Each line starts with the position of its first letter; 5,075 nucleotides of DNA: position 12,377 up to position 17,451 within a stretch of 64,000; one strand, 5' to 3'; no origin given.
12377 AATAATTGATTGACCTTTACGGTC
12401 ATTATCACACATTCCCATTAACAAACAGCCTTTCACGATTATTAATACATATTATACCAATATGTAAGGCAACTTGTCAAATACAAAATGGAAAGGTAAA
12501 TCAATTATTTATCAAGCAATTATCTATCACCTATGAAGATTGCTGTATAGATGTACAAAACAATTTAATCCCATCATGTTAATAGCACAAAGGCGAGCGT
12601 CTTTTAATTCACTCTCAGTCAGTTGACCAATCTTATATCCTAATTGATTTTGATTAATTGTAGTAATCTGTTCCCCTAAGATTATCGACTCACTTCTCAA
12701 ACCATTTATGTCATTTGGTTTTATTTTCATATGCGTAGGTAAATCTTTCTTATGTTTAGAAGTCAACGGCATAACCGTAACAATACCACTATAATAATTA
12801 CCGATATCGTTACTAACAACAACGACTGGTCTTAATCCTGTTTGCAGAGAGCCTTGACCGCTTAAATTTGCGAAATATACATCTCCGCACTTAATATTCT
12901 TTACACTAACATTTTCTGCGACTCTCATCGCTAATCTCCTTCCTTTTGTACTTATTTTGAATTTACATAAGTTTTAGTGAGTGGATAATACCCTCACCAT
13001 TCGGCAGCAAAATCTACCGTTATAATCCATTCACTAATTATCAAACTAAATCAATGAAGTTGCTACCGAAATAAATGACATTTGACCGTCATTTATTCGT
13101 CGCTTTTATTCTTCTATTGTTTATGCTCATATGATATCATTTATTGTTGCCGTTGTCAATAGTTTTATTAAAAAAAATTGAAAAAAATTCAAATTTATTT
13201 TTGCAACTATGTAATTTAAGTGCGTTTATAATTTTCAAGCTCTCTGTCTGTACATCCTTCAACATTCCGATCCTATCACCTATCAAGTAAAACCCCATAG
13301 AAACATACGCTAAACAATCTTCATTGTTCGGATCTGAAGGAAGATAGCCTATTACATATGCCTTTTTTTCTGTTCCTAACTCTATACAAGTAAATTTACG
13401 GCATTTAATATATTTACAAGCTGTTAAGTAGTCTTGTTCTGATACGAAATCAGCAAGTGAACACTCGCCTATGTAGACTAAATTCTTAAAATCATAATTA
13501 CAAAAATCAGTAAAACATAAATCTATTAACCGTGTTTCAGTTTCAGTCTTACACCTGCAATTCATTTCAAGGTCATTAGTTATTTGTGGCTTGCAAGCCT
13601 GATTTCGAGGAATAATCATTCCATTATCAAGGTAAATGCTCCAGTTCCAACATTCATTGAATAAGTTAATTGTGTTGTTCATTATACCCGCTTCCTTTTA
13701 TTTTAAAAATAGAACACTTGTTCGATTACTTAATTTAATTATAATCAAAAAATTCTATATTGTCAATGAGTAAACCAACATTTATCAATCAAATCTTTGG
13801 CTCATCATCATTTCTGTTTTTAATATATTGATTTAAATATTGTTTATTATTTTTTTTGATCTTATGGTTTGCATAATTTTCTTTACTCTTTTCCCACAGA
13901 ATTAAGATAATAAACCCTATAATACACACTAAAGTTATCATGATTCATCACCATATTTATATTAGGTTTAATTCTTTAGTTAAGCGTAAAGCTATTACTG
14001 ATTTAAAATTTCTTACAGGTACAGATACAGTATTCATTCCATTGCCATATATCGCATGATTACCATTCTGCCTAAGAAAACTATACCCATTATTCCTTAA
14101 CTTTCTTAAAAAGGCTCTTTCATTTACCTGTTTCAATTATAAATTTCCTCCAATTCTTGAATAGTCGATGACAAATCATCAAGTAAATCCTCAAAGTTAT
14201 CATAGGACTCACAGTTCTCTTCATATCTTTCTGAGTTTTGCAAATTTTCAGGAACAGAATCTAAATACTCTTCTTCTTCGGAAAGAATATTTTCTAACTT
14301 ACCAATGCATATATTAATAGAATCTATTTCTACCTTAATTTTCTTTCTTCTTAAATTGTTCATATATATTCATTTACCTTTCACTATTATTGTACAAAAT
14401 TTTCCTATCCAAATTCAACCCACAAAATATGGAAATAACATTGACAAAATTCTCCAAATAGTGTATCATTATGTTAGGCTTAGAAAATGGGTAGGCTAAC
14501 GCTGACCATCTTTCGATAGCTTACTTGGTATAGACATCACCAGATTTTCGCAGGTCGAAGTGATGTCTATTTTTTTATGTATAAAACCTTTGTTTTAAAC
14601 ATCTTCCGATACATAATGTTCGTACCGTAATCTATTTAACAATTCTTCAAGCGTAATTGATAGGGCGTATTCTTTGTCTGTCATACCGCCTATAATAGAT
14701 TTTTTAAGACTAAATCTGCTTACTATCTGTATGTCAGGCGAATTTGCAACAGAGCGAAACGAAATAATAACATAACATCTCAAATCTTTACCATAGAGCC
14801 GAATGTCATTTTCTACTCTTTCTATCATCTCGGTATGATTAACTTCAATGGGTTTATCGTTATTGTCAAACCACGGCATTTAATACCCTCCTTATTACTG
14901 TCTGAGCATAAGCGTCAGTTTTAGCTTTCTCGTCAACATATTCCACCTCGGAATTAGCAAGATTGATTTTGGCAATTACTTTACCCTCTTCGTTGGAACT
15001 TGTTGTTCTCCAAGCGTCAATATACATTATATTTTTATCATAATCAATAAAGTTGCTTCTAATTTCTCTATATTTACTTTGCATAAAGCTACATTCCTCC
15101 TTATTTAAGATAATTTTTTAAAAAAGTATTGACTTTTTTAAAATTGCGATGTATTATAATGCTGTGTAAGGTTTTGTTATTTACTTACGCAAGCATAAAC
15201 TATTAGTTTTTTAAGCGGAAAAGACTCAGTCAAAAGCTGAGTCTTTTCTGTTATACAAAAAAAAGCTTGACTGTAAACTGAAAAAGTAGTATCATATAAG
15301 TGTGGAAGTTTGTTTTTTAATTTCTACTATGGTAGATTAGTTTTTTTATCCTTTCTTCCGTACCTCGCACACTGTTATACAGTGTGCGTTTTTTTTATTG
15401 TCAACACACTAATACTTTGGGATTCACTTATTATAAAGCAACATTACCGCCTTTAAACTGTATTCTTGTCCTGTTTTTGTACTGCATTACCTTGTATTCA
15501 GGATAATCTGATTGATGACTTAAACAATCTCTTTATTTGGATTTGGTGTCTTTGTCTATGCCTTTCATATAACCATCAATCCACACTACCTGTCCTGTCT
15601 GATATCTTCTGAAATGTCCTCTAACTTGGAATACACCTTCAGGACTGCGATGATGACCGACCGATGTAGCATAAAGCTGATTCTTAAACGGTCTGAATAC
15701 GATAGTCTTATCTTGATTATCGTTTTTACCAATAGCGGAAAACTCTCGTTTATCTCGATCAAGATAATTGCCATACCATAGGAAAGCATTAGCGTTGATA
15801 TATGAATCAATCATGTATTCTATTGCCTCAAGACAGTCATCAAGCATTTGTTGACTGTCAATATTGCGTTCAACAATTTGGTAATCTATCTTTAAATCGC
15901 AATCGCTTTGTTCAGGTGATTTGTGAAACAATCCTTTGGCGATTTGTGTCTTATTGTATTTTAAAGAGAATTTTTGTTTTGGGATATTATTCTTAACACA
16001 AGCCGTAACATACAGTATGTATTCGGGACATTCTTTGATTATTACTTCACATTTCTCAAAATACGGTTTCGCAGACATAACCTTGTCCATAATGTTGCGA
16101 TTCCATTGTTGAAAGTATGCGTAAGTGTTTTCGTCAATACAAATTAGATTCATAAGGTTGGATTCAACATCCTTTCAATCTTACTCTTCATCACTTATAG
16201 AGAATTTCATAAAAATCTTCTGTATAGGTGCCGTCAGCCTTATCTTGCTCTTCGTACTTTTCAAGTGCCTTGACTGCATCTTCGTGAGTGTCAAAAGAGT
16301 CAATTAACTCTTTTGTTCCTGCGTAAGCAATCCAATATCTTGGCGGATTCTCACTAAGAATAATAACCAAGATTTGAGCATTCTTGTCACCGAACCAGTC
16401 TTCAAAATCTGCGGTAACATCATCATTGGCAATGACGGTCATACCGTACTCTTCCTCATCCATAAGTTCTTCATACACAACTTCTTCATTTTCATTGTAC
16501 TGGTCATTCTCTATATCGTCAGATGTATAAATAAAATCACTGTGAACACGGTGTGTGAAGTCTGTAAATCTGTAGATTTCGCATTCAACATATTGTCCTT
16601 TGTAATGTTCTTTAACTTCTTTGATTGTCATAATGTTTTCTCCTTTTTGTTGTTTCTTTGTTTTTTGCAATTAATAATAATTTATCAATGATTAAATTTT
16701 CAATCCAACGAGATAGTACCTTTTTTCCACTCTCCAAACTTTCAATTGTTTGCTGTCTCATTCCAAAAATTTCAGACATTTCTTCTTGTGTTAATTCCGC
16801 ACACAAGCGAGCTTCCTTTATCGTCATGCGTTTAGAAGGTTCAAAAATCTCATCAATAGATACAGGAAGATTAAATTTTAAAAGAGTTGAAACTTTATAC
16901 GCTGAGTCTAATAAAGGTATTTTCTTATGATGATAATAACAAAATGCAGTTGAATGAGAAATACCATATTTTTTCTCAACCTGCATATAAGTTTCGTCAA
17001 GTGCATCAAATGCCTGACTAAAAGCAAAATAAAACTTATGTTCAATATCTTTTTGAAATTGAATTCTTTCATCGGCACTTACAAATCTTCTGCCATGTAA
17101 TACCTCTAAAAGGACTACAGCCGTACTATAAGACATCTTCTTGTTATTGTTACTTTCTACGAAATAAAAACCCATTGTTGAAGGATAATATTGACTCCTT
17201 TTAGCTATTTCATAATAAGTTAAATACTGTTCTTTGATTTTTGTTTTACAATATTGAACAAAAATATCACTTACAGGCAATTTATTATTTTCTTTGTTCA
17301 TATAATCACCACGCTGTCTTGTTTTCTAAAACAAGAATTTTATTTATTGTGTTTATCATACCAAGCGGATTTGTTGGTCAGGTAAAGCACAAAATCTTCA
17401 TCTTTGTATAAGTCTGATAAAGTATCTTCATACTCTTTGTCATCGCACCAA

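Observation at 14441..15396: Three plus-strand promoter / short transcript / terminator units embedded in a minus-strand gene block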

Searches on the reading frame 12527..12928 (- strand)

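Call 22: search_protein_families(library=pfam, proteins=[window:12527-12928:-], max_evalue=0.01)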
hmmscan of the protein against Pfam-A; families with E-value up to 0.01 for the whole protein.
window:12527-12928:- (133 aa): 1 family
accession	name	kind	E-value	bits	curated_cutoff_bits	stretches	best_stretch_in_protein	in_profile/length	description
PF02452.23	PemK_toxin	-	5.4e-25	88.1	23.1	1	13-111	1-101/109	PemK-like, MazF-like toxin of type II toxin-antitoxin system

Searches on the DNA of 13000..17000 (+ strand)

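Call 7: search_dna_similar(query=window:13000-17000:+, collection=phages, mode=distant, max_rows=30)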
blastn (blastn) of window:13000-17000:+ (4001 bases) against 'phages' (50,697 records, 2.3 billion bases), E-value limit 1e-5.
No match.

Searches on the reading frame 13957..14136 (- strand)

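Call 22: search_protein_families(library=pfam, proteins=[window:13957-14136:-], max_evalue=0.01)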
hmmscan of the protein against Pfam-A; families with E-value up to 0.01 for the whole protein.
window:13957-14136:- (59 aa): 1 family
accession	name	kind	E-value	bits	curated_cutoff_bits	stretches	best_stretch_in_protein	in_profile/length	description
PF07927.17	HicA_toxin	-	0.00035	21.1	27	1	9-41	4-38/58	HicA toxin of bacterial toxin-antitoxin,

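Call 50: search_protein_families(library=phrogs, proteins=[window:13957-14136:-], max_evalue=0.001)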
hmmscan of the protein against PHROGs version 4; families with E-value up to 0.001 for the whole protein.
window:13957-14136:- (59 aa): 1 family
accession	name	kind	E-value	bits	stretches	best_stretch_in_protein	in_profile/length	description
phrog_353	-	moron, auxiliary metabolic gene and host takeover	2.4e-07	31.7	1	1-42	2-46/73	toxin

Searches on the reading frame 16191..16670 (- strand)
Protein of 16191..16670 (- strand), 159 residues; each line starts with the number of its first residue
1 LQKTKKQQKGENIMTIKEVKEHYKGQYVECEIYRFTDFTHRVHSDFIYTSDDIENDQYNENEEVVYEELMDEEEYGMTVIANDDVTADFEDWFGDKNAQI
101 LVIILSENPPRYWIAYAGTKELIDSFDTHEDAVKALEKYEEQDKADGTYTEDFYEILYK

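Call 22: search_protein_families(library=pfam, proteins=[window:16191-16670:-], max_evalue=0.01)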
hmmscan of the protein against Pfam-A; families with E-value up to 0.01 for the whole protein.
window:16191-16670:- (159 aa): 0 families

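Call 50: search_protein_families(library=phrogs, proteins=[window:16191-16670:-], max_evalue=0.001)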
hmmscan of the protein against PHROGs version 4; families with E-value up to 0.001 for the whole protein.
window:16191-16670:- (159 aa): 0 families

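Call 68: search_solved_structures(query=window:16191-16670:-, max_evalue=1)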
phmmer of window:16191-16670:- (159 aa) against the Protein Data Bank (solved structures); distinct sequences matched with E-value up to 1: 1.
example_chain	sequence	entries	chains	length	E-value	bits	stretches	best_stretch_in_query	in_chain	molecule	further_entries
2hqr_A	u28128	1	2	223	0.31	14.2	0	67-112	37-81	Putative TRANSCRIPTIONAL REGULATOR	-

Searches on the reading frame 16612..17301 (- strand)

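Call 22: search_protein_families(library=pfam, proteins=[window:16612-17301:-], max_evalue=0.01)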
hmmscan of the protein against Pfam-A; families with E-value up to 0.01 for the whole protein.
window:16612-17301:- (229 aa): 2 families
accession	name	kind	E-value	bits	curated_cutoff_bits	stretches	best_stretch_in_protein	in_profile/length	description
PF01381.28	HTH_3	-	7.2e-05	23.2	23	1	161-195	1-35/55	Helix-turn-helix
PF12844.13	HTH_19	-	0.0054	17.1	30.2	0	161-197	4-40/64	Helix-turn-helix domain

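Call 50: search_protein_families(library=phrogs, proteins=[window:16612-17301:-], max_evalue=0.001)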
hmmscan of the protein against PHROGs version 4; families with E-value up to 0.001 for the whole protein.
window:16612-17301:- (229 aa): 3 families
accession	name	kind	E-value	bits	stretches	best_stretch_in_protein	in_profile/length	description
phrog_3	-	transcription regulation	4.9e-05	24.3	0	158-208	90-137/430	transcriptional repressor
phrog_2439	-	transcription regulation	0.00029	20.8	1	160-197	11-48/367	transcriptional regulator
phrog_8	-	transcription regulation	0.0009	19.8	0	117-197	149-197/346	transcriptional regulator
